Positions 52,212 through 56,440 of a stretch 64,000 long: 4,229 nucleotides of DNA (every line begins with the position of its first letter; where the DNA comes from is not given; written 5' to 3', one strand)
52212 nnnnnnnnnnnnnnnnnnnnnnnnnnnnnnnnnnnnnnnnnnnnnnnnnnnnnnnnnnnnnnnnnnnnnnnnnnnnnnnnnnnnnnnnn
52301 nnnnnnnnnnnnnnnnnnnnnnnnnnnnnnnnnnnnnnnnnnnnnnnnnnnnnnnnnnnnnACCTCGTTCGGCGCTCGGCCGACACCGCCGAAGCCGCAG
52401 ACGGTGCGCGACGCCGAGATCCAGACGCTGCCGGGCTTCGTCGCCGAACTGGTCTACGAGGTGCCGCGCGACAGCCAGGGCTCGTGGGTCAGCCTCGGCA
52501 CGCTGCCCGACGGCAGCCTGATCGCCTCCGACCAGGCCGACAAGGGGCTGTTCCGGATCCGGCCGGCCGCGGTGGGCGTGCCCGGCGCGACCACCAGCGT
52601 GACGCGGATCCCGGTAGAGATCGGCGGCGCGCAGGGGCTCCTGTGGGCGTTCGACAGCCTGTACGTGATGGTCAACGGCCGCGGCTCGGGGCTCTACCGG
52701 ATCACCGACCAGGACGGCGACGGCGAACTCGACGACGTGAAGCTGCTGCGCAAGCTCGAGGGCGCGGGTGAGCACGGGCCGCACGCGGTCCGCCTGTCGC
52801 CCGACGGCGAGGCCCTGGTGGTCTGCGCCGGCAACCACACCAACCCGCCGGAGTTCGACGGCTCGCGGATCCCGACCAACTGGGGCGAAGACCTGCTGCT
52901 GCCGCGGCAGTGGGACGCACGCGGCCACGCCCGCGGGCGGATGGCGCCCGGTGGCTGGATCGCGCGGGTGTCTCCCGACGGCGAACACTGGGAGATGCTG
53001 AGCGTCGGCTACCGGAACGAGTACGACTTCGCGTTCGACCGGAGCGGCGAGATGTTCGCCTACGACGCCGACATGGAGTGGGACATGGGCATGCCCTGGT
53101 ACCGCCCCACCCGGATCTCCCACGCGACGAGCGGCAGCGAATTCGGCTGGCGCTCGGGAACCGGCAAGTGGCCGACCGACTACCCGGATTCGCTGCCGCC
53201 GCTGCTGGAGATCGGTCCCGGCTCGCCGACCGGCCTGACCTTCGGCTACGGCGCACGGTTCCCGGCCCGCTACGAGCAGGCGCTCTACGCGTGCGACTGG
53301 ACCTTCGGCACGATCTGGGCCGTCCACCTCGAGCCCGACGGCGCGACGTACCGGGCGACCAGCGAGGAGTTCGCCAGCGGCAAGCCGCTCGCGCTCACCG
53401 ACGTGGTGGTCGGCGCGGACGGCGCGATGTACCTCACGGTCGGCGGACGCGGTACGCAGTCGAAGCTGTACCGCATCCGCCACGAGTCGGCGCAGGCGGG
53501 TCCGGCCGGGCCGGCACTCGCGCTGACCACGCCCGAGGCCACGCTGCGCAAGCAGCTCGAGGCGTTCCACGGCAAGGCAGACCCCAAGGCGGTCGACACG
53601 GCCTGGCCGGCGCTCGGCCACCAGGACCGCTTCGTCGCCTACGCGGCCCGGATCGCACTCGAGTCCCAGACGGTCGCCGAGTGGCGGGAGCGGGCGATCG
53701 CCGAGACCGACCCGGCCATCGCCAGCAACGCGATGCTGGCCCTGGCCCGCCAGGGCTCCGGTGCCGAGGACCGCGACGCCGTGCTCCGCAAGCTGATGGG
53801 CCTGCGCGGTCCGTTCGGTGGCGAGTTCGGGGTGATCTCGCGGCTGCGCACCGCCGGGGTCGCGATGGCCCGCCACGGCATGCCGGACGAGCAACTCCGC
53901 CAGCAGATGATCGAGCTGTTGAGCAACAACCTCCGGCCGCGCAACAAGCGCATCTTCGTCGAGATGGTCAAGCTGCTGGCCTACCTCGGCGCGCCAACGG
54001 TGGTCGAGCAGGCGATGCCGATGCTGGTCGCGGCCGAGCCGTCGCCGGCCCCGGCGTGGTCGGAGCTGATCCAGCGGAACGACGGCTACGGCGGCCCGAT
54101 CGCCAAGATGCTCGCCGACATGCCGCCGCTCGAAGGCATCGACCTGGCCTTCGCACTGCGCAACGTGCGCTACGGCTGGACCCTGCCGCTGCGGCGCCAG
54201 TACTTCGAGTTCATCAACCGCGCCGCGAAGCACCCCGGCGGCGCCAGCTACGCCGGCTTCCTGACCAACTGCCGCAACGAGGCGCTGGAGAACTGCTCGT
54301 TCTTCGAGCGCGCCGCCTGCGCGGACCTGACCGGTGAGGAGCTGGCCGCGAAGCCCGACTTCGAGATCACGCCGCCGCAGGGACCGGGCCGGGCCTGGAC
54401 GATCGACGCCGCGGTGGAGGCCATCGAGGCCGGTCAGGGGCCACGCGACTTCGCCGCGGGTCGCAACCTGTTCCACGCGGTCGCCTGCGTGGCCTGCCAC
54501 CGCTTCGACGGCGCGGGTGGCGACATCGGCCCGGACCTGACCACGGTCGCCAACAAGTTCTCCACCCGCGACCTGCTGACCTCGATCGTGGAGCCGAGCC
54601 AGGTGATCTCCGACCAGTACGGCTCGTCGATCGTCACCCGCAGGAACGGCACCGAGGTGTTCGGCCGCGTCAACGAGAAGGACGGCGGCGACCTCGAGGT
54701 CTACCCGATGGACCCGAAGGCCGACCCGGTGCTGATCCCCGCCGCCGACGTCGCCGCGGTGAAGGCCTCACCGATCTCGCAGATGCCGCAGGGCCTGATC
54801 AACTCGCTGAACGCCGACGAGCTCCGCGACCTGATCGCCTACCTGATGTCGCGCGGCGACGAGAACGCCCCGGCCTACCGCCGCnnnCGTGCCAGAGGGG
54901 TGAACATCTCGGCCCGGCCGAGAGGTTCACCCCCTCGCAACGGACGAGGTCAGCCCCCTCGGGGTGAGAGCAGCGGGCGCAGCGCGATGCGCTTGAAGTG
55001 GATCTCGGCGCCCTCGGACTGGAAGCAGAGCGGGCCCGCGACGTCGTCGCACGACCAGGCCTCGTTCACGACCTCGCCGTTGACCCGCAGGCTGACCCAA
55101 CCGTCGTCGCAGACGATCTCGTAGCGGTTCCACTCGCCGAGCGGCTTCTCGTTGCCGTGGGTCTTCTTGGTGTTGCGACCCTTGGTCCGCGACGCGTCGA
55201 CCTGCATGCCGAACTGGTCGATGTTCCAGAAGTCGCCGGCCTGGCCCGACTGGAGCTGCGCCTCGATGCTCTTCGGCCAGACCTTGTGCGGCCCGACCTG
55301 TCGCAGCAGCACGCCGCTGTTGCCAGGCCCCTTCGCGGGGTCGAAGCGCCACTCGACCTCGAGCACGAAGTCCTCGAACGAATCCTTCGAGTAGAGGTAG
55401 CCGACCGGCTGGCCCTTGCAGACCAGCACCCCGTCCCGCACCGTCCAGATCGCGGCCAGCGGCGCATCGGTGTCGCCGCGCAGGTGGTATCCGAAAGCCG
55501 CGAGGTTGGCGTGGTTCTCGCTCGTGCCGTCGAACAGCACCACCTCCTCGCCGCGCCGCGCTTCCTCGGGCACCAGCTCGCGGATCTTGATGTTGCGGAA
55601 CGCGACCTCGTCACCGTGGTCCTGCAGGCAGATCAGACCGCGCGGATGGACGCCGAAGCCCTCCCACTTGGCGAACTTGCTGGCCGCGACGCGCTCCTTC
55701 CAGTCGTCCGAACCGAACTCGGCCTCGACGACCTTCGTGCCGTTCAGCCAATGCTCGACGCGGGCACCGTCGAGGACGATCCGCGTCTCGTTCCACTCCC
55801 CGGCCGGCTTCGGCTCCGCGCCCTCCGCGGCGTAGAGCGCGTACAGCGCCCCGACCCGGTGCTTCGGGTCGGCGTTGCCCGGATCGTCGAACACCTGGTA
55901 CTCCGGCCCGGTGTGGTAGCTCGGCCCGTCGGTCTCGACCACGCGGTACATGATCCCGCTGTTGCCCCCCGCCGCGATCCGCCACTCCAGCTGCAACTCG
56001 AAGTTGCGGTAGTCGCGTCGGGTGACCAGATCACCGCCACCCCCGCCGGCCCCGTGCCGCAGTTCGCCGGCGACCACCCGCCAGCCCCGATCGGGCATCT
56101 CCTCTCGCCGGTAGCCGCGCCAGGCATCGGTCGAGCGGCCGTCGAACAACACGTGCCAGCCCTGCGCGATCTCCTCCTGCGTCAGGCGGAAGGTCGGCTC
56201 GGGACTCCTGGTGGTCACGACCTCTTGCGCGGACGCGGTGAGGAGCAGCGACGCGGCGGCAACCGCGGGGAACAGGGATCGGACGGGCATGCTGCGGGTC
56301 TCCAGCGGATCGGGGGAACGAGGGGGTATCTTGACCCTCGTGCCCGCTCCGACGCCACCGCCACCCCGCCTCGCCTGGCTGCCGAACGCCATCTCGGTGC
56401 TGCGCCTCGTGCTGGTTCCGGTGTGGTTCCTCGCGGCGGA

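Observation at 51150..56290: Cytochrome-c-linked beta-propeller dehydrogenase with fused DUF1080 domain, next to a double-DUF1080 secreted protein: possible periplasmic 3-keto-glycoside pathway module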

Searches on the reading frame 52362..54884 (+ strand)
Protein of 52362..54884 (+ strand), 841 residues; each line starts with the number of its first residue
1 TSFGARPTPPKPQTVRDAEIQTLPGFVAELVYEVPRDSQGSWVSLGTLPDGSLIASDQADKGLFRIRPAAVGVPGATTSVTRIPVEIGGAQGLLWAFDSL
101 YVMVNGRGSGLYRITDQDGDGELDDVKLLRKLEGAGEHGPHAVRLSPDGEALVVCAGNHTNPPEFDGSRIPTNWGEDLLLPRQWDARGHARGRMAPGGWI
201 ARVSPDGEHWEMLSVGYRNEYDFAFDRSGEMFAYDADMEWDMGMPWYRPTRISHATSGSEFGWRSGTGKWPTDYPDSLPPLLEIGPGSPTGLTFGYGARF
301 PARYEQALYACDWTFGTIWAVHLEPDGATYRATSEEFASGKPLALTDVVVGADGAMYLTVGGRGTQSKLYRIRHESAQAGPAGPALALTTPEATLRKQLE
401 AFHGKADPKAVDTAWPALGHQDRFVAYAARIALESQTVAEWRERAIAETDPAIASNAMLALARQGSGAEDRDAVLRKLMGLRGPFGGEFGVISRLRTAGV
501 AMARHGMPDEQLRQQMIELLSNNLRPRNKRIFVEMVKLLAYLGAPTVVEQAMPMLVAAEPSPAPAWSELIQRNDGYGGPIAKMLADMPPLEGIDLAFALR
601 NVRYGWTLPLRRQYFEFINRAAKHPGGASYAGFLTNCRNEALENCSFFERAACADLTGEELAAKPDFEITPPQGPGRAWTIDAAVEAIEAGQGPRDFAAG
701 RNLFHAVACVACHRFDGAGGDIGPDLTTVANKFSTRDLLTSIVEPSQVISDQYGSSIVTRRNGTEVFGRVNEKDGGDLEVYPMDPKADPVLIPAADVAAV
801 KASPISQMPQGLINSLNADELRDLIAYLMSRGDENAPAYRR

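Call 35: predict_structure(alignment_id=A2)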
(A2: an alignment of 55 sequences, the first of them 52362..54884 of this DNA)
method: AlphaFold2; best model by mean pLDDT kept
length: 841 residues; sequences in the alignment: 55
mean_pLDDT: 91.1   pTM: 0.81
mean pLDDT of the five models: 91.1, 90.2, 88.5, 88.2, 87.4
residues with pLDDT >= 90: 604; 70-90: 202; 50-70: 30; < 50: 5
segments of 3 or more residues with pLDDT < 50: 1-5
pLDDT, mean of each block of 10 residues (from residue 1): 55 91 96 95 96 95 97 94 94 97 96 96 96 93 97 96 95 89 87 91 98 94 95 87 90 96 86 92 91 95 95 94 97 95 91 97 93 82 82 98 96 98 97 97 97 95 97 96 75 95 97 97 91 97 95 96 83 87 94 96 89 97 94 93 83 84 74 87 93 88 91 77 79 88 77 80 91 85 80 93 85 91 95 91 70
secondary structure, 60 per line:
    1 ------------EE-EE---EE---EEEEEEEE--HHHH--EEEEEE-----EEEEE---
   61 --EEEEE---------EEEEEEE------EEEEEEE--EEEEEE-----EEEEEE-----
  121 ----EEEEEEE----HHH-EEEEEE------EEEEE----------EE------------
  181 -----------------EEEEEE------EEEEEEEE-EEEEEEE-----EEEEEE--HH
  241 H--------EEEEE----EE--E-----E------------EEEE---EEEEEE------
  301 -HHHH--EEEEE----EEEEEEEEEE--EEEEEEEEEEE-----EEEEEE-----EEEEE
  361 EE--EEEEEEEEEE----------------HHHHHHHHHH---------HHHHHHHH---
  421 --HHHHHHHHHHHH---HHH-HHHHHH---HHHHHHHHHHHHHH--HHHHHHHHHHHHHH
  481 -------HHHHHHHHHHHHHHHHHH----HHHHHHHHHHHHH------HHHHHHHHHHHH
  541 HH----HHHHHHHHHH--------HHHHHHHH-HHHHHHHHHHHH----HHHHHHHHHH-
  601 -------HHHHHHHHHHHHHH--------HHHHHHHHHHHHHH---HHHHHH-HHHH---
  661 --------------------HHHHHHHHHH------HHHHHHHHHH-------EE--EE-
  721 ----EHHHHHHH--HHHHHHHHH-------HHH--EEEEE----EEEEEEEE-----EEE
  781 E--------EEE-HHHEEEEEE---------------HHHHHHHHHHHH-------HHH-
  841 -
elements in order (helices of 4 or more, strands of 3 or more residues): E26-33 H36-39 E42-47 E53-57 E63-67 E77-83 E90-96 E99-104 E110-115 E125-131 E140-145 E152-156 E198-203 E210-217 E219-225 E231-236 E250-254 E282-285 E289-294 H302-305 E308-312 E317-326 E329-339 E345-350 E356-362 E365-374 H391-400 H410-417 H423-434 H442-447 H451-464 H467-480 H488-505 H510-522 H529-542 H547-556 H565-572 H574-585 H590-599 H608-621 H630-643 H647-652 H654-657 H681-690 H697-706 H726-732 H735-743 E756-760 E765-772 E778-781 E790-792 E797-802 H818-829

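Call 38: fold_search(model_id=the predicted structure, library=pdb)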
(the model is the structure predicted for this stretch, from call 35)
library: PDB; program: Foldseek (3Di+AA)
matches with E <= 10: 1172; with E <= 0.001: 65
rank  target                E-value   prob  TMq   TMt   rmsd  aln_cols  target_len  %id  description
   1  2ism_B                1.7e-11  1.00  0.30  0.70   5.4       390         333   21  Crystal structure of the putative oxidoreductase (glucose dehydrogenase) (TTHA0570) from thermus theromophilus HB8 (released 2007-11-13)
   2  2ism_A                9.3e-11  1.00  0.29  0.69   5.5       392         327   21  Crystal structure of the putative oxidoreductase (glucose dehydrogenase) (TTHA0570) from thermus theromophilus HB8 (released 2007-11-13)
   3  1qbi_B                3.6e-10  1.00  0.30  0.56   8.2       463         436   13  SOLUBLE QUINOPROTEIN GLUCOSE DEHYDROGENASE FROM ACINETOBACTER CALCOACETICUS (released 2000-02-25)
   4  8re0_A                6.7e-10  1.00  0.31  0.54   8.3       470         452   13  Soluble glucose dehydrogenase from acinetobacter calcoaceticus - double mutant pH8 (released 2024-05-08)
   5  3das                  1.0e-09  1.00  0.28  0.65   8.0       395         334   17  Structure of the PQQ-bound form of Aldose Sugar Dehydrogenase (Adh) from Streptomyces coelicolor (released 2009-06-02)
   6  1cq1_B                1.2e-09  1.00  0.31  0.56   7.9       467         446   13  Soluble Quinoprotein Glucose Dehydrogenase from Acinetobacter Calcoaceticus in Complex with PQQH2 and Glucose (released 2000-02-04)
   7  1c9u_B                1.5e-09  1.00  0.30  0.53   8.5       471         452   14  CRYSTAL STRUCTURE OF THE SOLUBLE QUINOPROTEIN GLUCOSE DEHYDROGENASE IN COMPLEX WITH PQQ (released 2000-02-04)
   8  1c9u_A                1.5e-09  1.00  0.30  0.54   8.3       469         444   14  CRYSTAL STRUCTURE OF THE SOLUBLE QUINOPROTEIN GLUCOSE DEHYDROGENASE IN COMPLEX WITH PQQ (released 2000-02-04)
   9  3a9g_A                1.7e-09  1.00  0.31  0.70   5.6       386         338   19  Crystal Structure of PQQ-dependent sugar dehydrogenase apo-form (released 2010-09-08)
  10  7cgz_B                3.1e-09  1.00  0.28  0.63   6.7       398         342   17  glucose dehydrogenase (released 2021-07-07)
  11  7cdy_A                5.8e-09  1.00  0.28  0.63   6.6       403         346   17  Crystal structure of glucose dehydrogenase (released 2021-06-23)
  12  7cgz_A                1.3e-08  1.00  0.28  0.67   5.9       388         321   16  glucose dehydrogenase (released 2021-07-07)
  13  7cdy_B                1.3e-08  1.00  0.28  0.64   6.0       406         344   17  Crystal structure of glucose dehydrogenase (released 2021-06-23)
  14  2g8s_B                6.8e-08  1.00  0.29  0.66   5.9       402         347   14  Crystal structure of the soluble Aldose sugar dehydrogenase (Asd) from Escherichia coli in the apo-form (released 2006-08-08)
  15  7pgn_A                1.3e-07  1.00  0.28  0.52  11.1       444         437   14  HHP-C in complex with glycosaminoglycan mimic SOS (released 2021-12-15)
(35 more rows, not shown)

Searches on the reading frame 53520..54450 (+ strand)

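Call 42: search_protein_families(library=pfam, proteins=[window:53520-54450:+], max_evalue=10)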
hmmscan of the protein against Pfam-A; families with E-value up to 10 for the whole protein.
window:53520-54450:+ (310 aa): 1 family
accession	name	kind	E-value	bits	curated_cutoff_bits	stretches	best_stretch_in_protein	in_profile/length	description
PF17918.6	TetR_C_15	-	0.12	13.5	26.8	1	118-179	33-95/108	Tetracyclin repressor-like, C-terminal domain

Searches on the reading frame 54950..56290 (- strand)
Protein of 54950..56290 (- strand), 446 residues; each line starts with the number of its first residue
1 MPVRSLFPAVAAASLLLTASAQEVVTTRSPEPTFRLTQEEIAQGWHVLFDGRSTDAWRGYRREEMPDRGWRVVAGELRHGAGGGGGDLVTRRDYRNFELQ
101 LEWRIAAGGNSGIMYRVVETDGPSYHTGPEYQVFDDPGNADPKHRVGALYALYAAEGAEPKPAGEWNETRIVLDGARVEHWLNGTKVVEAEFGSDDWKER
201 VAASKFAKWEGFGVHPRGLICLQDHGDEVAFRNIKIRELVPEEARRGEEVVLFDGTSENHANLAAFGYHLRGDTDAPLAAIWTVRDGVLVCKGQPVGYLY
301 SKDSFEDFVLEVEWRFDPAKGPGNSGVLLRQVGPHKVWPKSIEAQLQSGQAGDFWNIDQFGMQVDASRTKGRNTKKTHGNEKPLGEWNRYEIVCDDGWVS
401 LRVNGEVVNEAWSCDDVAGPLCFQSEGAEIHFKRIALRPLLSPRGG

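Call 5: search_protein_families(library=pfam, proteins=[window:54950-56290:-], max_evalue=0.01)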
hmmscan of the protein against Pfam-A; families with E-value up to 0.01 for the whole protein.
window:54950-56290:- (446 aa): 3 families
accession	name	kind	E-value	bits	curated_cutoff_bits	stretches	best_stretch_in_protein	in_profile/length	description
PF06439.18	3keto-disac_hyd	-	3.2e-83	278.8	26.8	2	44-237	1-187/187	3-keto-disaccharide hydrolase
PF20407.5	DUF1583_N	-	1e-05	25.8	22.9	0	155-195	80-120/150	Domain of unknown function (DUF1583_N)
PF13385.13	Laminin_G_3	-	0.0029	18.2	27.6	0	369-410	63-104/151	Concanavalin A-like lectin/glucanases superfamily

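Call 7: search_protein_families(library=ncbifam, proteins=[window:54950-56290:-], max_evalue=0.01)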
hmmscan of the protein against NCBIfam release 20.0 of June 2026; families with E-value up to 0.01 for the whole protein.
window:54950-56290:- (446 aa): 0 families

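Call 13: search_solved_structures(query=window:54950-56290:-, max_evalue=1)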
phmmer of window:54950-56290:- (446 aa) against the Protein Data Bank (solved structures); distinct sequences matched with E-value up to 1: 14.
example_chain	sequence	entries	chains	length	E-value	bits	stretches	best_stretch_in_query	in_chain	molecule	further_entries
4jqt_A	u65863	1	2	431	1.8e-47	165.6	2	36-239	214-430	putative glycosyl hydrolase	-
3hbk_A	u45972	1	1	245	3.1e-45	158.2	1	34-239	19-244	putative glycosyl hydrolase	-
3u1x_A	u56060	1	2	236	3.4e-38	135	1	36-239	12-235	putative glycosyl hydrolase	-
3h3l_A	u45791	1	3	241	8.9e-37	130.3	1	44-239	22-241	PUTATIVE SUGAR HYDROLASE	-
4hxc_A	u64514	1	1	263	3.8e-34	121.6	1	27-238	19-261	putative glycosyl hydrolase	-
8rr2_A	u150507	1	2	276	1.2e-32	116.7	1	42-239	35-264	3-keto-disaccharide hydrolase domain-containing protein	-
3osd_A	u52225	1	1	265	1.7e-32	116.2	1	42-238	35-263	putative glycosyl hydrolase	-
3nmb_A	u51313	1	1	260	1.7e-32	116.2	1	41-238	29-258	putative sugar hydrolase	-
8tda_A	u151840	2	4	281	2e-32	116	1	41-238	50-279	Probable secreted glycosyl hydrolase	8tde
8v31_A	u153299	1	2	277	2.1e-32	115.9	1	42-239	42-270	Glycosyl hydrolase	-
9fbe_B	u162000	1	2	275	1.1e-31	113.6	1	42-239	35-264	Probable secreted glycosyl hydrolase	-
3imm_A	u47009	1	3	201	6.1e-14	55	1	88-239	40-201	Putative secreted glycosylhydrolase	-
3s5q_A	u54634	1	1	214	2.5e-10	43.1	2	90-239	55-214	Putative glycosylhydrolase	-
4qhz_A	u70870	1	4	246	2.2e-05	26.8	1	47-239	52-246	putative glycosyl hydrolase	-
